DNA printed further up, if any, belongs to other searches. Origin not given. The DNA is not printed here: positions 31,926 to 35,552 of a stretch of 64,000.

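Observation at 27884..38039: Complete secretin-less type IV pilus locus with a pseudopilin fused to an 1108-aa repeat protein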

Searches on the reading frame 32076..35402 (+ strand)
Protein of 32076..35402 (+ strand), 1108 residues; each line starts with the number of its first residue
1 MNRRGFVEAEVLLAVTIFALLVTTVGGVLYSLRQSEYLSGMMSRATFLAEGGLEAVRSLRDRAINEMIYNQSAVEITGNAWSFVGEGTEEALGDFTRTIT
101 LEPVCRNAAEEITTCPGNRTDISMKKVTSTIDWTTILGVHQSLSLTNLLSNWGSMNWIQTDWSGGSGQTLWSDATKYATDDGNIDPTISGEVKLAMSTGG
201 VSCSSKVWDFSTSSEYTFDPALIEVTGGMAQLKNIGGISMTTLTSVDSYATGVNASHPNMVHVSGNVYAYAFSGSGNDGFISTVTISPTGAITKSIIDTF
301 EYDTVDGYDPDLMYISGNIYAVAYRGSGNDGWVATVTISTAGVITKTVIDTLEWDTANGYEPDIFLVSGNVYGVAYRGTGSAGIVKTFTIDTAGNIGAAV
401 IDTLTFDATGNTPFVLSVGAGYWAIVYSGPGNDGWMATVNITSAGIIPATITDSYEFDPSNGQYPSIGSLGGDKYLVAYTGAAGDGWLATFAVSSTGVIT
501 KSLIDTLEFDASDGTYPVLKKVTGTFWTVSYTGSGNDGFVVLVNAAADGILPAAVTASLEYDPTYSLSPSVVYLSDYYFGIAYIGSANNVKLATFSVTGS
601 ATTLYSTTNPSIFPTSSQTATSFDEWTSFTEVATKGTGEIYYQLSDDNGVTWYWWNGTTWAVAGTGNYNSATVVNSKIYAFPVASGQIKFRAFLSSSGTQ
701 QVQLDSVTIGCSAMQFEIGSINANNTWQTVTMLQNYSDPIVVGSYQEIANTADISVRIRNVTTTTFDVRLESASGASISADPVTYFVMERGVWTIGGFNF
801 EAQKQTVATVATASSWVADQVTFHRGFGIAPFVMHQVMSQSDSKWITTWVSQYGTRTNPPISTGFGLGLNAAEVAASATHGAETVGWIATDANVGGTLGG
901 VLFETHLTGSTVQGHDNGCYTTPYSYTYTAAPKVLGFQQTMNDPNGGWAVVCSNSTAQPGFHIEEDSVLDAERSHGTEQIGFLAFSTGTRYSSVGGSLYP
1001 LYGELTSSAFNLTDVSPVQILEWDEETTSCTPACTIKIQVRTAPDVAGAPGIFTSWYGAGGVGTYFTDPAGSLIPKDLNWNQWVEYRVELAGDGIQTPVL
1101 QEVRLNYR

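Call 3: search_protein_families(library=pfam, proteins=[window:32076-35402:+], max_evalue=0.01)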
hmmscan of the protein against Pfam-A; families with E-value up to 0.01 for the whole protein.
window:32076-35402:+ (1108 aa): 0 families

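Call 5: search_protein_families(library=ncbifam, proteins=[window:32076-35402:+], max_evalue=0.01)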
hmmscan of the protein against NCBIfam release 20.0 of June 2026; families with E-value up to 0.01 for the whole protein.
window:32076-35402:+ (1108 aa): 0 families

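Call 11: find_homologous_proteins(query=window:32076-35402:+, max_evalue=0.001)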
Query window:32076-35402:+ (1108 aa): 102 proteins with E <= 0.001 among 8000 candidates.
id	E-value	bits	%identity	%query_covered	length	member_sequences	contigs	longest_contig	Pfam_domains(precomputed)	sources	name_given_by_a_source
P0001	0.0e+0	2483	100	100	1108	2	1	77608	-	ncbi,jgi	ncbi:MAG: hypothetical protein WC730_01275 [Patescibacteria group bacterium]|jgi:hypothetical protei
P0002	0.0e+0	1331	43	80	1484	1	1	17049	-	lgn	-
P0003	0.0e+0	1257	40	63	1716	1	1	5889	PF09458.17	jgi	-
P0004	0.0e+0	1182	42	63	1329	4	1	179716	PF11954.14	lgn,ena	-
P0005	0.0e+0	1168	36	73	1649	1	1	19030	PF09458.17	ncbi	-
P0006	0.0e+0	1145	48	100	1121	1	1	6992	-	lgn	-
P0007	0.0e+0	1126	37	64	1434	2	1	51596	-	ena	-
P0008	0.0e+0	1086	44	100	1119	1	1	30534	-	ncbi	-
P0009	0.0e+0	1084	37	89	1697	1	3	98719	PF09458.17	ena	-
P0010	0.0e+0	1078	44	40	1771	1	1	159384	-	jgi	jgi:hypothetical protein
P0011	0.0e+0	1076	37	73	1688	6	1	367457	-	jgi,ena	-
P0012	0.0e+0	1065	43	68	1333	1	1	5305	-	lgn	-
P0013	4.9e-291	987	37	65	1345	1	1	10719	-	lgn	-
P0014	2.0e-244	832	43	56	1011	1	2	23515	-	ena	-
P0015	6.4e-243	827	38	99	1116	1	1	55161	-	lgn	-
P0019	4.6e-203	695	42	64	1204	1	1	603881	PF13385.14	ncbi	-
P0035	1.3e-132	462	33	35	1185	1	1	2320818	PF13385.14,PF07790.17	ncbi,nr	ncbi:MAG: type IV pilin [Thermoplasmatales archaeon]|nr:MAG: type IV pilin [Thermoplasmatales archae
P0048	4.2e-97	345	39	31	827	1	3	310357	PF22352.3,PF07963.18,PF05345.19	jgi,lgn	jgi:prepilin-type N-terminal cleavage/methylation domain-containing protein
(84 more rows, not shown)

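Call 19: find_encoding_contigs(protein=P0008, flank=10000, max_places=2)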
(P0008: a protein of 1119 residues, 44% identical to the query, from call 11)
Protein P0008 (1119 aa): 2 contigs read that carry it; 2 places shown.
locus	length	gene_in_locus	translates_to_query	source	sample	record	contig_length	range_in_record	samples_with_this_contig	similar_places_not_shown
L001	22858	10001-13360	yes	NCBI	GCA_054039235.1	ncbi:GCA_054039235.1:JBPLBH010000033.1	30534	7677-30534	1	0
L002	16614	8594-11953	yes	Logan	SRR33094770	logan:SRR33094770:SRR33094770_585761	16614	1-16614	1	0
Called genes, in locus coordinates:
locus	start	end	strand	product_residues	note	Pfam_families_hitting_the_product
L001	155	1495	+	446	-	PF04851:ResIII, PF00270:DEAD, PF00271:Helicase_C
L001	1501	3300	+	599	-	PF00009:GTP_EFTU, PF01926:MMR_HSR1 (weak), PF22042:EF-G_D2, PF03144:GTP_EFTU_D2, PF00679:EFG_C, PF21018:BipA_C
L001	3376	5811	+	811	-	-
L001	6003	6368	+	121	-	PF00072:Response_reg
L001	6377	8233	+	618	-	PF00437:T2SSE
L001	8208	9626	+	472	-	PF00482:T2SSF, PF08239:SH3_3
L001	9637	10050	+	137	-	-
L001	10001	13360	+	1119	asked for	-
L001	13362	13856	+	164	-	-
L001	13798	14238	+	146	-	-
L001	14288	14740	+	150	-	PF07963:N_methyl (weak)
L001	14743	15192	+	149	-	PF07963:N_methyl (weak)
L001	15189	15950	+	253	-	PF06750:A24_N_bact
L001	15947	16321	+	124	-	-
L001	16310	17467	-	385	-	PF22025:ThiI_fer, PF02926:THUMP, PF02568:ThiI, PF06508:QueC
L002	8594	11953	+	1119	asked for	-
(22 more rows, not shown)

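Call 20: find_encoding_contigs(protein=P0015, flank=10000, max_places=2)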
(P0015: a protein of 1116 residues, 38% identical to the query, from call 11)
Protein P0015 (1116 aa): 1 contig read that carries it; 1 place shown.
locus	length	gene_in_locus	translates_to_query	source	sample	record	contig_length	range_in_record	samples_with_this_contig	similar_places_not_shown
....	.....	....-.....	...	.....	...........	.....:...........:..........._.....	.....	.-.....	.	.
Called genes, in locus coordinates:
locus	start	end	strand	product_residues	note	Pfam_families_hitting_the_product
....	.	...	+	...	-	?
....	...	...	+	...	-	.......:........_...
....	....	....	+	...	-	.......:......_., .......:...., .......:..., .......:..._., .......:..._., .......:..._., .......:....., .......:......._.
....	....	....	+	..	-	-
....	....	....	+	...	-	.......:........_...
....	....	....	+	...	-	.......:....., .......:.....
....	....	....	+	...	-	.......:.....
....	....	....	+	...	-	-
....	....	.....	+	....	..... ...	-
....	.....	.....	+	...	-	-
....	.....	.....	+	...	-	-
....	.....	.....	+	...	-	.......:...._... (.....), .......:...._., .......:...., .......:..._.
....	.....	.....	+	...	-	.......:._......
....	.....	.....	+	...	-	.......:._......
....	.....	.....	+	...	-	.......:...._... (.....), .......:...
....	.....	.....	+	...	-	-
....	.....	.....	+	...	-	-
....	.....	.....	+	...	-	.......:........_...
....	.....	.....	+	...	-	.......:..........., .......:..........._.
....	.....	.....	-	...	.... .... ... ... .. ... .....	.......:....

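Call 28: find_encoding_contigs(protein=P0035, flank=8000, max_places=1)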
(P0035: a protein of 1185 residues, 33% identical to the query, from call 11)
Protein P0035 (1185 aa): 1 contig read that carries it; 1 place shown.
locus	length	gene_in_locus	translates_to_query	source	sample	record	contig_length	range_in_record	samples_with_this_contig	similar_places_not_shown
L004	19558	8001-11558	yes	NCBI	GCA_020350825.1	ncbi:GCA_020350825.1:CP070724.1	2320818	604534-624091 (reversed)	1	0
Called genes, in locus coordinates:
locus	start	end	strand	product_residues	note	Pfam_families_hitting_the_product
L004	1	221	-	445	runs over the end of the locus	-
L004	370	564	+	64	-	-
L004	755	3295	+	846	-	PF23990:PilB3_N (faint), PF00437:T2SSE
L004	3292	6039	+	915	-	PF27713:UCP018868 (faint), PF23990:PilB3_N (weak), PF00437:T2SSE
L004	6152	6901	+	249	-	PF00482:T2SSF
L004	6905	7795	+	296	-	PF00482:T2SSF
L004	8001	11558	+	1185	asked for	PF07790:Pilin_N (weak), PF13385:Laminin_G_3 (weak)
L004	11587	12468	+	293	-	PF23960:DUF7289 (faint)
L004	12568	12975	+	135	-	PF01201:Ribosomal_S8e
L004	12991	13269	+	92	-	PF01922:SRP19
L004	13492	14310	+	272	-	PF00239:Resolvase, PF07508:Recombinase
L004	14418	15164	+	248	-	PF00239:Resolvase, PF07508:Recombinase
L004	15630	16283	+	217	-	PF02254:TrkA_N, PF03435:Sacchrp_dh_NADP, PF03807:F420_oxidored (weak), PF13241:NAD_binding_7 (faint), PF13460:NAD_binding_10, PF02080:TrkA_C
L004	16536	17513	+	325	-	-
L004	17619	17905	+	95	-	-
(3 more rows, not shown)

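Call 29: find_encoding_contigs(protein=P0048, flank=8000, max_places=1)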
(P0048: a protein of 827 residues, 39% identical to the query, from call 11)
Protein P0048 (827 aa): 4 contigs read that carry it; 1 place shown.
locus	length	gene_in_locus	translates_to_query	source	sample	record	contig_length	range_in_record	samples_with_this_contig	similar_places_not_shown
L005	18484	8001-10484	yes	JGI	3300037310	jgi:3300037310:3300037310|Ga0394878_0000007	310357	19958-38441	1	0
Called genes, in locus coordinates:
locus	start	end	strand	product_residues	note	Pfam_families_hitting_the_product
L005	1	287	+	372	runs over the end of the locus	PF12679:ABC2_membrane_2, PF12698:ABC2_membrane_3, PF01061:ABC2_membrane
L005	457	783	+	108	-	PF02001:DUF134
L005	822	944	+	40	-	-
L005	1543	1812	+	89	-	PF13083:KH_KhpA-B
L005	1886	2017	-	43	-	-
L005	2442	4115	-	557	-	PF06418:CTP_synth_N, PF00117:GATase, PF07722:Peptidase_C26 (faint)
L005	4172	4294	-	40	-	-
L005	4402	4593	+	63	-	PF00132:Hexapep (weak)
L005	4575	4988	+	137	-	PF00132:Hexapep (faint)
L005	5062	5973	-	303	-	-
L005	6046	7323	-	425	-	PF03952:Enolase_N, PF00113:Enolase_C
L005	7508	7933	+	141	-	-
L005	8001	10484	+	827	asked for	PF07963:N_methyl (weak), PF05345:He_PIG (faint), PF22352:K319L-like_PKD (faint)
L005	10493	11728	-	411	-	PF00482:T2SSF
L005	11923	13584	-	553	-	PF05157:MshEN, PF00437:T2SSE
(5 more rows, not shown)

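Call 32: predict_structure(alignment_id=A2)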
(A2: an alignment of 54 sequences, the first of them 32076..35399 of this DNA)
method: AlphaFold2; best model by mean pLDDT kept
length: 1108 residues; sequences in the alignment: 54
mean_pLDDT: 91.1   pTM: 0.51
mean pLDDT of the five models: 91.1, 90.3, 90.1, 90.1, 89.4
residues with pLDDT >= 90: 820; 70-90: 234; 50-70: 40; < 50: 14
segments of 3 or more residues with pLDDT < 50: 1-5, 198-201, 994-996
pLDDT, mean of each block of 10 residues (from residue 1): 52 78 81 82 95 95 93 93 95 96 94 94 96 93 96 87 61 67 81 71 79 93 92 82 96 91 96 95 97 96 96 97 97 98 97 97 97 97 97 96 97 96 97 97 97 97 97 96 96 97 97 96 94 97 95 94 96 95 95 93 83 93 82 94 96 95 95 93 90 93 94 87 96 89 96 92 95 90 96 85 92 86 89 91 83 90 93 67 93 87 92 92 94 95 82 97 88 83 91 63 90 94 90 89 93 96 96 95 95 89 94
secondary structure, 60 per line:
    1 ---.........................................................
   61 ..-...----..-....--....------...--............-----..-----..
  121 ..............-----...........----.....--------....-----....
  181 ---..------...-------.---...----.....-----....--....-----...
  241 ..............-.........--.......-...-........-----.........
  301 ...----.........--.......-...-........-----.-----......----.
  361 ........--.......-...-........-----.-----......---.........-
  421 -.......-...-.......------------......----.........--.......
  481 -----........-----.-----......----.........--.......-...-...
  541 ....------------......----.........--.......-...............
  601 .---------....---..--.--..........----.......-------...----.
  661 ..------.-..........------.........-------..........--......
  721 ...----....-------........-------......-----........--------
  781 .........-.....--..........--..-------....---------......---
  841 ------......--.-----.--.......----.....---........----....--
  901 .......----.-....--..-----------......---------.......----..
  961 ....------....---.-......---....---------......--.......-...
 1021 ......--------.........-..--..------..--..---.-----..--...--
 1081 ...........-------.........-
elements in order (helices of 4 or more, strands of 3 or more residues): H4-62 E74-77 E80-83 E90-92 E95-106 E119-134 E140-150 E155-159 E177-180 E192-194 E206-208 E223-226 E229-232 E238-254 E256-264 E267-273 E279-286 E292-303 E308-316 E319-325 E331-338 E350-355 E360-368 E371-377 E383-390 E402-407 E411-419 E422-428 E434-440 E453-458 E463-471 E474-480 E486-493 E505-510 E515-523 E526-532 E538-544 E557-562 E567-575 E578-584 E589-601 E611-614 E625-634 E639-645 E653-655 E660-662 H671-680 E687-695 E703-712 E715-723 E728-731 E739-746 E754-759 E765-772 E781-789 E791-795 E798-807 E819-822 E832-837 E847-852 E864-870 H875-879 E883-890 E895-898 E901-907 E933-938 E948-954 E959-964 H971-974 E980-985 E989-992 E1002-1007 E1010-1016 E1018-1026 E1035-1043 E1081-1091 E1099-1107
